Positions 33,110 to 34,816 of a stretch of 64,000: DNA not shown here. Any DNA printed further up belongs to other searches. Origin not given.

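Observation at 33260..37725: Sialic-acid-type (CMP-nonulosonate) operon led by an unusual cytidylyltransferase-like/radical-SAM-like fusion gene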

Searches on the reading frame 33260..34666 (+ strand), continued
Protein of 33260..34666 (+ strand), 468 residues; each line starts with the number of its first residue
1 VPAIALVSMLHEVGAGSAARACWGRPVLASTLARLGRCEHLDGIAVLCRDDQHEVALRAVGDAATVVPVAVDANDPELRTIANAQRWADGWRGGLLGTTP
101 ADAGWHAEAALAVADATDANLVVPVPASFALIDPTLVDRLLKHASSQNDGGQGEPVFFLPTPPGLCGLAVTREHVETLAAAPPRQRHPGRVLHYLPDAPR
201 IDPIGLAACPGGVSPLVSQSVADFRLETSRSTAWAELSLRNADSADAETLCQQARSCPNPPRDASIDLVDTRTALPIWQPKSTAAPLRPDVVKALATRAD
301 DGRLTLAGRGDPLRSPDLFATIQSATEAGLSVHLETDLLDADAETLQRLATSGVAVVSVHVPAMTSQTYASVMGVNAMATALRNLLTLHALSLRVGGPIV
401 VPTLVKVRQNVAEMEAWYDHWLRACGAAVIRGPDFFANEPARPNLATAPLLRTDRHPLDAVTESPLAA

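Call 43: search_protein_families(library=pfam, proteins=[P0127, P0174, P0184, P0209, P0214, P0223, P0089, P0100], max_evalue=0.001)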
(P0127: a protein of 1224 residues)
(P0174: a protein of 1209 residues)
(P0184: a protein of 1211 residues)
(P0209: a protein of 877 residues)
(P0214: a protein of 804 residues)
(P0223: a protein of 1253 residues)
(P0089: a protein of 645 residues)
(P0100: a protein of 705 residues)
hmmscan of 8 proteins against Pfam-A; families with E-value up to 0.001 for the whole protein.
P0127 (1224 aa): 2 families
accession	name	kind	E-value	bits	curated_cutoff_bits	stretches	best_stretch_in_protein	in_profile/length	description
PF01973.23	MptE-like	-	3.2e-37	128.4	34.6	1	216-388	2-170/171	6-hydroxymethylpterin diphosphokinase MptE-like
PF04055.27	Radical_SAM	-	1.2e-08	35.8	29.5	1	986-1100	22-140/166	Radical SAM superfamily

P0174 (1209 aa): 2 families
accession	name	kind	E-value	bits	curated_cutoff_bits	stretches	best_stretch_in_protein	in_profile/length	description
PF01973.23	MptE-like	-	9.5e-38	130.1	34.6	1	208-380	2-170/171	6-hydroxymethylpterin diphosphokinase MptE-like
PF04055.27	Radical_SAM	-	9.5e-09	36.1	29.5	1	953-1066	20-137/166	Radical SAM superfamily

P0184 (1211 aa): 2 families
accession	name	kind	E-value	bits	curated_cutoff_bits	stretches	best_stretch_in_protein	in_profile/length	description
PF01973.23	MptE-like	-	4.1e-35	121.5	34.6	1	216-389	2-170/171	6-hydroxymethylpterin diphosphokinase MptE-like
PF20157.4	Maf_flag10_N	-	5.4e-06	26.5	23.5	1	84-141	108-165/228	Glycosyltransferase Maf N-terminal domain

P0209 (877 aa): 2 families
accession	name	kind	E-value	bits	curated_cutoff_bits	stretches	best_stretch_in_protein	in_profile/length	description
PF01973.23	MptE-like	-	5.6e-08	33.2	34.6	1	24-65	128-170/171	6-hydroxymethylpterin diphosphokinase MptE-like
PF04055.27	Radical_SAM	-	6.5e-08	33.4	29.5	1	653-742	46-139/166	Radical SAM superfamily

P0214 (804 aa): 0 families

P0223 (1253 aa): 2 families
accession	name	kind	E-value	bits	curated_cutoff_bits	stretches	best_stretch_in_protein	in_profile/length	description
PF01973.23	MptE-like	-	5.3e-31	108.1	34.6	1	230-401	3-170/171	6-hydroxymethylpterin diphosphokinase MptE-like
PF04055.27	Radical_SAM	-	2.4e-07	31.5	29.5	1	1000-1108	24-136/166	Radical SAM superfamily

P0089 (645 aa): 0 families

P0100 (705 aa): 1 family
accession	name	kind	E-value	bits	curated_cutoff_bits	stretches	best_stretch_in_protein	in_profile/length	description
PF13186.11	SPASM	-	3.9e-07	30.7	21.5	1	635-700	1-67/67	Iron-sulfur cluster-binding domain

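Call 44: list_cluster_members(proteins=[P0127, P0174, P0184, P0209, P0214, P0223, P0227, P0218, P0203, P0147])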
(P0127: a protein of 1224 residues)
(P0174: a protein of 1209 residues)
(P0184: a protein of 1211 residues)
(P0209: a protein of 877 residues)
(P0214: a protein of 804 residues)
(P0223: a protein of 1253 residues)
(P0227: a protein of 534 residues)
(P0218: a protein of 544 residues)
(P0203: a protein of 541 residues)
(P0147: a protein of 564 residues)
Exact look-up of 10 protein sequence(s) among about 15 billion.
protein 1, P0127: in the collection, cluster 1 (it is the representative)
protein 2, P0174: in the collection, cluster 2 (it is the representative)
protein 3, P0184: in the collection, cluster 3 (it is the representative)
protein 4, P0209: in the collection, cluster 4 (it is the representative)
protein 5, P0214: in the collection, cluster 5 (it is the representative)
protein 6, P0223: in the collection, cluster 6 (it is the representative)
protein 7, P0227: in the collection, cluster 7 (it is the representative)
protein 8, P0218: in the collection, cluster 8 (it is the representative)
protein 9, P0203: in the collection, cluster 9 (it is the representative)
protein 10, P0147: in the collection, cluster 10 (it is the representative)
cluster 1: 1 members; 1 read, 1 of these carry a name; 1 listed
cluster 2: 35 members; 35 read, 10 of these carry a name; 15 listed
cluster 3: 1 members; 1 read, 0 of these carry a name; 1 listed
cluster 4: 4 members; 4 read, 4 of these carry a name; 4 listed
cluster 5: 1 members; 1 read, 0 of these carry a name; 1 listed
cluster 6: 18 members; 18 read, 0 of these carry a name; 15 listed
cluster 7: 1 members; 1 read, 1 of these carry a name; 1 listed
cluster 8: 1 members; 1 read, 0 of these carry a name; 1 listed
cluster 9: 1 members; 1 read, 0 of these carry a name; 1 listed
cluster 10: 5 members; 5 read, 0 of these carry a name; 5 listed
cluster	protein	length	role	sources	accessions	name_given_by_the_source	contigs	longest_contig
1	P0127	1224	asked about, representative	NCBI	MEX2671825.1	MAG: 6-hydroxymethylpterin diphosphokinase MptE-like protein [Phycisphaeraceae bacterium]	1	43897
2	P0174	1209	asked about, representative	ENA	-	-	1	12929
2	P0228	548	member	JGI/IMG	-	hypothetical protein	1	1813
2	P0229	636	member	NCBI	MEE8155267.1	MAG: radical SAM protein, partial [Phycisphaerales bacterium]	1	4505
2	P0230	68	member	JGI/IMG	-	hypothetical protein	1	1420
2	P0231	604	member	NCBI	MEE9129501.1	MAG: 6-hydroxymethylpterin diphosphokinase MptE-like protein, partial [Phycisphaerales ...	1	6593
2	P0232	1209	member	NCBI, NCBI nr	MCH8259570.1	MAG: DUF115 domain-containing protein [Planctomycetes bacterium] | DUF115 domain-containing protein [Planctomycetota bacterium]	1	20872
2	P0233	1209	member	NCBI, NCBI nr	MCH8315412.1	MAG: DUF115 domain-containing protein [Planctomycetes bacterium] | DUF115 domain-containing protein [Planctomycetota bacterium]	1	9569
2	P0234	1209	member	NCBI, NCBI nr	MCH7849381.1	MAG: DUF115 domain-containing protein [Planctomycetes bacterium] | DUF115 domain-containing protein [Planctomycetota bacterium]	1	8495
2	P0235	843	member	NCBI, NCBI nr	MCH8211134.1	MAG: motility associated factor glycosyltransferase family protein, partial ... | motility associated factor glycosyltransferase family protein [Planctomycetota bacterium]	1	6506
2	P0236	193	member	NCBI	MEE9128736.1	MAG: SPASM domain-containing protein, partial [Phycisphaerales bacterium]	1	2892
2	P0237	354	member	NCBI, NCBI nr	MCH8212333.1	MAG: radical SAM protein [Planctomycetes bacterium] | radical SAM protein [Planctomycetota bacterium]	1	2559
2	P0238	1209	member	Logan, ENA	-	-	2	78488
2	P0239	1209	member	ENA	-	-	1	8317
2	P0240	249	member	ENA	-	-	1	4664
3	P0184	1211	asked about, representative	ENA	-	-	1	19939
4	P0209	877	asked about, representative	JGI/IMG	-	hypothetical protein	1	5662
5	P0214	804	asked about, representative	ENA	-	-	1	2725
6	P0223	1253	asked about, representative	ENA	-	-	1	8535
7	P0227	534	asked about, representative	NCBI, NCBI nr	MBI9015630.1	MAG: SPASM domain-containing protein [Phycisphaerae bacterium] | SPASM domain-containing protein [Phycisphaerae bacterium]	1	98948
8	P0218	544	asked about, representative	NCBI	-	-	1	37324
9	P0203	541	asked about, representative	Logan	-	-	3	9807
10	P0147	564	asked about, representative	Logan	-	-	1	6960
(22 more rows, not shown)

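Call 49: find_encoding_contigs(protein=P0195, flank=8000, max_places=2)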
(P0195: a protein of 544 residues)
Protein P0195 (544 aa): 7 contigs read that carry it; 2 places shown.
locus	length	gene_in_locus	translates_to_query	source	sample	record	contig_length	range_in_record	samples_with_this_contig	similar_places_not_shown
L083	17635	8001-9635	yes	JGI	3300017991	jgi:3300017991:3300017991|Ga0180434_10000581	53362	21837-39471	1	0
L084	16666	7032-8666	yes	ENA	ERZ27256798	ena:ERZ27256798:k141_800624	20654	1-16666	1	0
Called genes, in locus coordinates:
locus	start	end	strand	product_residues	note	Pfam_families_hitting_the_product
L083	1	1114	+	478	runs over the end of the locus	PF00669:Flagellin_N, PF07196:Flagellin_IN (weak), PF00700:Flagellin_C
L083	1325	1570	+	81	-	PF03646:FlaG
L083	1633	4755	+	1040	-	PF02465:FliD_N, PF07195:FliD_C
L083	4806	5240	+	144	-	PF02561:FliS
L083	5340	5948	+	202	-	PF27299:TP0873_N (weak), PF26154:DUF8042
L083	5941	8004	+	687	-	PF01973:MptE-like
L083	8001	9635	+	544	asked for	PF04055:Radical_SAM, PF13186:SPASM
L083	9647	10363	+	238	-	PF02348:CTP_transf_3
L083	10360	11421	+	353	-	PF03102:NeuB, PF08666:SAF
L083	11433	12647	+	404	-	PF02350:Epimerase_2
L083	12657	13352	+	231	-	PF13489:Methyltransf_23, PF05175:MTS, PF02353:CMAS (weak), PF03848:TehB, PF13847:Methyltransf_31, PF08241:Methyltransf_11, PF08242:Methyltransf_12, PF13649:Methyltransf_25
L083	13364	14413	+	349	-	PF02388:FemAB (faint), PF04339:FemAB_like (faint), PF13480:Acetyltransf_6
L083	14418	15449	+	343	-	PF05368:NmrA, PF01073:3Beta_HSD, PF01370:Epimerase, PF02719:Polysacc_synt_2, PF04321:RmlD_sub_bind, PF07993:NAD_binding_4, PF13460:NAD_binding_10, PF16363:GDP_Man_Dehyd, +1 more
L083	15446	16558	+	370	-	PF00155:Aminotran_1_2 (weak), PF01041:DegT_DnrJ_EryC1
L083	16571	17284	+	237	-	PF14512:TM1586_NiRdase (faint), PF00881:Nitroreductase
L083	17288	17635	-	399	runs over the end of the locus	PF00579:tRNA-synt_1b, PF01479:S4 (weak)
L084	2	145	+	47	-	?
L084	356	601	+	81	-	PF03646:FlaG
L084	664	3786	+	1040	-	PF02465:FliD_N, PF07195:FliD_C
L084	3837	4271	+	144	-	PF02561:FliS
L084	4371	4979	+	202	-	PF27299:TP0873_N (weak), PF26154:DUF8042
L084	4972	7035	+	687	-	PF01973:MptE-like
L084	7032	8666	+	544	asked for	PF04055:Radical_SAM, PF13186:SPASM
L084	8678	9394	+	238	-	PF02348:CTP_transf_3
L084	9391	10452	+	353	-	PF03102:NeuB, PF08666:SAF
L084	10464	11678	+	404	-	PF02350:Epimerase_2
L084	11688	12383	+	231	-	PF13489:Methyltransf_23, PF05175:MTS, PF02353:CMAS (weak), PF03848:TehB, PF13847:Methyltransf_31, PF08241:Methyltransf_11, PF08242:Methyltransf_12, PF13649:Methyltransf_25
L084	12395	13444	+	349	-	PF02388:FemAB (faint), PF04339:FemAB_like (faint), PF13480:Acetyltransf_6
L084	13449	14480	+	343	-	PF05368:NmrA, PF01073:3Beta_HSD, PF01370:Epimerase, PF02719:Polysacc_synt_2, PF04321:RmlD_sub_bind, PF07993:NAD_binding_4, PF13460:NAD_binding_10, PF16363:GDP_Man_Dehyd, +1 more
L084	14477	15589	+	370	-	PF00155:Aminotran_1_2 (weak), PF01041:DegT_DnrJ_EryC1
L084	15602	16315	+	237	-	PF14512:TM1586_NiRdase (faint), PF00881:Nitroreductase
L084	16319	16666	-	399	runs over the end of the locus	PF00579:tRNA-synt_1b, PF01479:S4 (weak)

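Call 50: find_encoding_contigs(protein=P0001, flank=10000, max_places=2)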
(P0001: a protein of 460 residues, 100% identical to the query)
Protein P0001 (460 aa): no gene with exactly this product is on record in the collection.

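Call 52: list_cluster_members(proteins=[P0195, P0202, P0085, P0104, P0168, P0198])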
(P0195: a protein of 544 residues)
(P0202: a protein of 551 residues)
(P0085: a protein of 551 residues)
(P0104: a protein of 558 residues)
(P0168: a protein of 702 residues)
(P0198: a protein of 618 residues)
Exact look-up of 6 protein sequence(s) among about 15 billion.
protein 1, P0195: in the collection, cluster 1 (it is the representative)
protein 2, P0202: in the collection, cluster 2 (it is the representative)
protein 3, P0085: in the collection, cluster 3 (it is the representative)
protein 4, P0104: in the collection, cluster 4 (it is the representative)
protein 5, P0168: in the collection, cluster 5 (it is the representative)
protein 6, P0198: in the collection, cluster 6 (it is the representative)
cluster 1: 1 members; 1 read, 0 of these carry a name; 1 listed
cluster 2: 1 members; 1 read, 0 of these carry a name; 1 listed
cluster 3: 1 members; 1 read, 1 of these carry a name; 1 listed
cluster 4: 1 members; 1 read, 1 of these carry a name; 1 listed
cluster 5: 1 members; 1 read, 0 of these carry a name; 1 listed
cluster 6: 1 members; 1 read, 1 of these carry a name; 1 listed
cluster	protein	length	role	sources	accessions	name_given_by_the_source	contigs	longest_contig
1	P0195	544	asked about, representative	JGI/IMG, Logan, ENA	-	-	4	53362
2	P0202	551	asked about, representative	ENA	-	-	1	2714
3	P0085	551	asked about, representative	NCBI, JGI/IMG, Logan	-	2-C-methyl-D-erythritol 4-phosphate cytidylyltransferase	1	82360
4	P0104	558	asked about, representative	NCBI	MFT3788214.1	MAG: radical SAM protein [Tepidisphaeraceae bacterium]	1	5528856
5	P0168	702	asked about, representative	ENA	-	-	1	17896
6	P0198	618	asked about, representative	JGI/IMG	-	radical SAM protein with 4Fe4S-binding SPASM domain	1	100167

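Call 57: find_encoding_contigs(protein=P0005, flank=10000, max_places=1)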
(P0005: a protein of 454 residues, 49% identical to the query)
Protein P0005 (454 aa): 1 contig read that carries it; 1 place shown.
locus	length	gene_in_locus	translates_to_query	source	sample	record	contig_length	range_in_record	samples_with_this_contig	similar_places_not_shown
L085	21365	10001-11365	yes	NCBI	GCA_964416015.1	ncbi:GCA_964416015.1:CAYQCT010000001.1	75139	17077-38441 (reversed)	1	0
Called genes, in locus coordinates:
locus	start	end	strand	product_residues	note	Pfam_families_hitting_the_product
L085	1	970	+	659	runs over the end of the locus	-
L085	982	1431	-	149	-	PF12802:MarR_2 (weak), PF25213:HVO_A0261_N (weak), PF02742:Fe_dep_repr_C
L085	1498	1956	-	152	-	-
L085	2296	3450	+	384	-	PF00356:LacI, PF00532:Peripla_BP_1, PF13377:Peripla_BP_3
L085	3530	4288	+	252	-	-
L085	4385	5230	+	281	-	-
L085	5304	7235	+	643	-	PF01229:Glyco_hydro_39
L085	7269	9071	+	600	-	PF02518:HATPase_c, PF13589:HATPase_c_3, PF01119:DNA_mis_repair, PF08676:MutL_C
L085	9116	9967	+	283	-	PF00929:RNase_T, PF21762:DEDDh_C (faint), PF13280:WYL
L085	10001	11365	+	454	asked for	-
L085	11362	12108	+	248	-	PF02348:CTP_transf_3, PF12804:NTP_transf_3 (weak)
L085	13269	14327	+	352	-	-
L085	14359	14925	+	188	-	-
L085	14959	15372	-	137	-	PF01476:LysM (weak)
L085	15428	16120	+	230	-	PF09335:VTT_dom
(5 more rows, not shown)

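Call 58: find_encoding_contigs(protein=P0004, flank=10000, max_places=1)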
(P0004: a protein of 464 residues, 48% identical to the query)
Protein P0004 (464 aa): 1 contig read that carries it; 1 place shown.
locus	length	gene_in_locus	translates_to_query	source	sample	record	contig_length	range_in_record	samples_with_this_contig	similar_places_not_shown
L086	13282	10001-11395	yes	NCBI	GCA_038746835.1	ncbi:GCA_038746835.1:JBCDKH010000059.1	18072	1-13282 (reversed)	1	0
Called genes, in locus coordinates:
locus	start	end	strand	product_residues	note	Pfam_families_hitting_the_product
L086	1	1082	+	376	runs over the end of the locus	PF02595:Gly_kinase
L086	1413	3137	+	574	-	PF13509:S1_2 (faint), PF21710:Spt6_S1 (faint), PF00575:S1, PF17092:PCB_OB (faint), PF00575:S1, PF23459:S1_RRP5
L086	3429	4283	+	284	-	PF00135:COesterase (weak), PF20434:BD-FAE, PF07859:Abhydrolase_3, PF12697:Abhydrolase_6 (weak), PF00326:Peptidase_S9, PF01738:DLH (weak)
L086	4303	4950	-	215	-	PF03446:NAD_binding_2 (faint), PF03807:F420_oxidored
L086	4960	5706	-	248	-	PF00106:adh_short, PF08659:KR, PF13561:adh_short_C2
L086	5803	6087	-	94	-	PF12840:HTH_20, PF01022:HTH_5 (weak)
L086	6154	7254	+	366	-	-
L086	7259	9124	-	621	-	PF01134:GIDA, PF01266:DAO (faint), PF07992:Pyr_redox_2 (weak), PF01134:GIDA, PF21680:GIDA_C_1st, PF13932:SAM_GIDA_C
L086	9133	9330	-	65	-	-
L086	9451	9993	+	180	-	-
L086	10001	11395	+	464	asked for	-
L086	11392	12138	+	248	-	PF02348:CTP_transf_3, PF12804:NTP_transf_3 (weak)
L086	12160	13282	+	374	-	PF03102:NeuB, PF08666:SAF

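Call 59: find_encoding_contigs(protein=P0003, flank=10000, max_places=1)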
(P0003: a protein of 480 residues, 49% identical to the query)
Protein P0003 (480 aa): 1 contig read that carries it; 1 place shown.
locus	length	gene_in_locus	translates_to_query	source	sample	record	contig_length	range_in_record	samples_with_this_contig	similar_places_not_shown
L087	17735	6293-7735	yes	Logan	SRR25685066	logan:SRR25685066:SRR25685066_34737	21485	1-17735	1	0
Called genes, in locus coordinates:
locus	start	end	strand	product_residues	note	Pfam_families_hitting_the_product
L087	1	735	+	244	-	?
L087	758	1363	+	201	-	-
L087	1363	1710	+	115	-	-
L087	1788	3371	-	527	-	PF09992:NAGPA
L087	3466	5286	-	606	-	PF01134:GIDA, PF07992:Pyr_redox_2 (weak), PF21680:GIDA_C_1st, PF13932:SAM_GIDA_C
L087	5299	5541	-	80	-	-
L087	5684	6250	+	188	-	-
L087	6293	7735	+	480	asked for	-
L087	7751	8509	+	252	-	PF02348:CTP_transf_3, PF12804:NTP_transf_3 (weak)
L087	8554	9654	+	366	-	PF03102:NeuB, PF08666:SAF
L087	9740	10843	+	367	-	PF02350:Epimerase_2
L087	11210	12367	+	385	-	PF01073:3Beta_HSD, PF01370:Epimerase, PF02719:Polysacc_synt_2, PF05368:NmrA (weak), PF13460:NAD_binding_10, PF16363:GDP_Man_Dehyd, PF01370:Epimerase, PF16363:GDP_Man_Dehyd, +1 more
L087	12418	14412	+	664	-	PF01073:3Beta_HSD, PF01370:Epimerase, PF02719:Polysacc_synt_2 (weak), PF04321:RmlD_sub_bind, PF16363:GDP_Man_Dehyd, PF07993:NAD_binding_4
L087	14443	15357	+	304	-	PF08240:ADH_N (faint), PF00107:ADH_zinc_N, PF13602:ADH_zinc_N_2 (weak)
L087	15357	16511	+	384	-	PF13439:Glyco_transf_4, PF13579:Glyco_trans_4_4, PF20706:GT4-conflict (faint), PF00534:Glycos_transf_1, PF13692:Glyco_trans_1_4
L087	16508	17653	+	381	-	PF13524:Glyco_trans_1_2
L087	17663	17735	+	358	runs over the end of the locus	PF13524:Glyco_trans_1_2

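Call 70: find_homologous_proteins(query=P0195)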
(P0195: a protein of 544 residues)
Query P0195 (544 aa): 15 proteins with E <= 0.001 among 8000 candidates.
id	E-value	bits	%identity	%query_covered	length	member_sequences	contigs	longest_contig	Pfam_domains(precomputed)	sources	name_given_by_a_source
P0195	0.0e+0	1265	100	100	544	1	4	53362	PF13186.12,PF04055.28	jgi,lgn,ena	-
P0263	1.2e-288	977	77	100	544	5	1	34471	PF13186.12,PF04055.28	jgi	-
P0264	4.0e-275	932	74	100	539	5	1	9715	PF13186.12,PF04055.28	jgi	-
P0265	2.1e-241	821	65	100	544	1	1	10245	PF13186.12,PF04055.28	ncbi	-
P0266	6.6e-89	317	35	100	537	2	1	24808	PF04055.28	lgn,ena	-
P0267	6.0e-86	308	33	100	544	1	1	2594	PF13186.12,PF04055.28,PF12804.14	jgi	jgi:spore coat polysaccharide biosynthesis protein SpsF (cytidylyltransferase family)/organic radica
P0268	3.4e-73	265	32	99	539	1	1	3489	PF13186.12,PF04055.28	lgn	-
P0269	4.5e-67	245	29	96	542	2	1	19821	PF13186.12,PF04055.28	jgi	jgi:hypothetical protein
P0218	1.2e-59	221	29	99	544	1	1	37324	PF13186.12,PF04055.28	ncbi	-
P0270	1.4e-56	211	29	100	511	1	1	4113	-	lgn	-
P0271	1.2e-21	95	27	51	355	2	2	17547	PF13186.12,PF04055.28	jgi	jgi:radical SAM protein with 4Fe4S-binding SPASM domain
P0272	1.5e-11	62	35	25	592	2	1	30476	PF13186.12,PF04055.28,PF12697.14,PF12146.16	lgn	-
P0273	1.0e-10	59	24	49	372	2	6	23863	PF13186.12,PF04055.28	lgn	-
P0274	2.5e-8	51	28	42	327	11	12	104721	PF04055.28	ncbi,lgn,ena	-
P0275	6.2e-4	37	32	21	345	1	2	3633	PF04055.28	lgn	-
